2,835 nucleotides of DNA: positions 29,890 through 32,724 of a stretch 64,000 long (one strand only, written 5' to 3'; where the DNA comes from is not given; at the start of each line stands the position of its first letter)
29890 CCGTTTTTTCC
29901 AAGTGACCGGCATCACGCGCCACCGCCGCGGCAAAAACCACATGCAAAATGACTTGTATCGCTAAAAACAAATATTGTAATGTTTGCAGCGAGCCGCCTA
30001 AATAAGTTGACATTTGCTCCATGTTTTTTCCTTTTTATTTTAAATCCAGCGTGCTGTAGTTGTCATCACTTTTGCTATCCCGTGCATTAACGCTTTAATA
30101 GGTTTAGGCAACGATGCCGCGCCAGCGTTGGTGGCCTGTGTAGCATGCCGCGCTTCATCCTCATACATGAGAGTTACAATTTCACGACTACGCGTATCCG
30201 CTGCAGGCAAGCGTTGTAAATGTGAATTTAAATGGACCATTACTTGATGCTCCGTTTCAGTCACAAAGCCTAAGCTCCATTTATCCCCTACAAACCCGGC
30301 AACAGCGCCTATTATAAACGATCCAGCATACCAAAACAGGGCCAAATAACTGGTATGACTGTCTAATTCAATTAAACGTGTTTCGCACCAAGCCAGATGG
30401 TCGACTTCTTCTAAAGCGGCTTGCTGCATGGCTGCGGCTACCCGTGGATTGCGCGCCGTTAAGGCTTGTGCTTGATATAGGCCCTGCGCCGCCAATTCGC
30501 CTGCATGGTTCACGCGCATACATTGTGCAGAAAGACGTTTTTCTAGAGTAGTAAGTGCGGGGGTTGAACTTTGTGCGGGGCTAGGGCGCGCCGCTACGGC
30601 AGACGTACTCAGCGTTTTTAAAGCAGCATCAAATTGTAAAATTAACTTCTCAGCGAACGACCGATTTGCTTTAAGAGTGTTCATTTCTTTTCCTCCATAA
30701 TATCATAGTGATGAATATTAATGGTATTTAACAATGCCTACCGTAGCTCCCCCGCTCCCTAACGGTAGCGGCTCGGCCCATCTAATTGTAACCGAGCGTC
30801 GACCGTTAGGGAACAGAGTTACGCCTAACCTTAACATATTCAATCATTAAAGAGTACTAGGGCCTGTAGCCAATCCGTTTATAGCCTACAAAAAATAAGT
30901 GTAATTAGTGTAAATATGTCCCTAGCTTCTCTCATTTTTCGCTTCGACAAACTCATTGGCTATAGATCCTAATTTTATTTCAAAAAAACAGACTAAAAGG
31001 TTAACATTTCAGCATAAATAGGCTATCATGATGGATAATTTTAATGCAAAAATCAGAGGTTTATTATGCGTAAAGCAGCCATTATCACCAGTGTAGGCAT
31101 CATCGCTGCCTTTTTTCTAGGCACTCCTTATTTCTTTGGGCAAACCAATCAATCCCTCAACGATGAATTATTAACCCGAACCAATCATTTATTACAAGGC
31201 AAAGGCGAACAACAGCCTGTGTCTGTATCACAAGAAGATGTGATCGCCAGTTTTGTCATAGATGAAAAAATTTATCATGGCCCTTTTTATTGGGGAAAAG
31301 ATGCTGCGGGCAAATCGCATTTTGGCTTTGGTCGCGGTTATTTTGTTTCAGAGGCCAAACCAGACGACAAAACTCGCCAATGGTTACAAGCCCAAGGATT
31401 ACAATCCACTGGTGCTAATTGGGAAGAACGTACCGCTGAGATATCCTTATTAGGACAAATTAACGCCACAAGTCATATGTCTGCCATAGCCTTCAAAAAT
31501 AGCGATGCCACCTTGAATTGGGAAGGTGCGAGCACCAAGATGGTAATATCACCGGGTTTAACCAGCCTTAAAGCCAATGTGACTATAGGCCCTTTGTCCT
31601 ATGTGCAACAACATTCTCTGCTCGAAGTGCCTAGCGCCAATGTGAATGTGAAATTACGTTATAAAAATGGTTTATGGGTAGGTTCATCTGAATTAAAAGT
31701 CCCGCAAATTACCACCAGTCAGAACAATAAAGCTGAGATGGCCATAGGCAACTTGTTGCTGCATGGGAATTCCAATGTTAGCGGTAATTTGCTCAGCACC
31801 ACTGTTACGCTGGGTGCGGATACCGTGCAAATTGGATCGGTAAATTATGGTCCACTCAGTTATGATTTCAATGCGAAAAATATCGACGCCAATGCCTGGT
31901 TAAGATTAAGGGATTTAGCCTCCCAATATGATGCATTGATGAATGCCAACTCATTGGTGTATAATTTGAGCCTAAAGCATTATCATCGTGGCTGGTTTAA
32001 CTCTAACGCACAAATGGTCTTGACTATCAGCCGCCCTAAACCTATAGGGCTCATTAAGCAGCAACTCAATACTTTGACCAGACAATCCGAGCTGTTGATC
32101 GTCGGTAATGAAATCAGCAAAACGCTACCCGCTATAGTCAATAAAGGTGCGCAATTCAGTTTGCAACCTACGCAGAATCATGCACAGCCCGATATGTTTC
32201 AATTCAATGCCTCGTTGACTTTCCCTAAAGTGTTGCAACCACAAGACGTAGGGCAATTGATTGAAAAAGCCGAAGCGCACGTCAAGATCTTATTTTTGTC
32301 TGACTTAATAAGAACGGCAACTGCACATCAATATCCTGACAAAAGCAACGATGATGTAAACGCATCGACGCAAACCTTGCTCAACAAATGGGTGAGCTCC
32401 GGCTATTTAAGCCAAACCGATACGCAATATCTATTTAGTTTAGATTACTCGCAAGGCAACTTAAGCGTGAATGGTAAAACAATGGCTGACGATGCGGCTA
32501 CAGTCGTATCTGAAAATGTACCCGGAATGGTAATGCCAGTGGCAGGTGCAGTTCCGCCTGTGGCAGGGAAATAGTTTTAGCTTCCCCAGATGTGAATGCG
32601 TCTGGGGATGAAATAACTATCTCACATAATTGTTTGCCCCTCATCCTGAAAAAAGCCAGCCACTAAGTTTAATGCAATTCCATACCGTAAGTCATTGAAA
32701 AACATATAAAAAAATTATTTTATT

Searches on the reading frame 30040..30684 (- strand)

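Call 63: search_protein_families(library=pfam, proteins=[window:30040-30684:-], max_evalue=0.00001)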
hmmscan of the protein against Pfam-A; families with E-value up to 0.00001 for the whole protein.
window:30040-30684:- (214 aa): 1 family
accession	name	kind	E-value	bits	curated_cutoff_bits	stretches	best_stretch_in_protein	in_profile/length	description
PF03232.19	COQ7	-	6.9e-40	136.9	23.5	1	52-211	3-169/169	Ubiquinone biosynthesis protein COQ7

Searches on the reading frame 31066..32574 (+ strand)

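Call 63: search_protein_families(library=pfam, proteins=[window:31066-32574:+], max_evalue=0.00001)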
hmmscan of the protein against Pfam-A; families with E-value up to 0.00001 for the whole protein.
window:31066-32574:+ (502 aa): 1 family
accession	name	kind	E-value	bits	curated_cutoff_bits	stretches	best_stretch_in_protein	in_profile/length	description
PF06097.16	DUF945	-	1e-57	196.7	26.8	2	1-291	1-307/460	Bacterial protein of unknown function (DUF945)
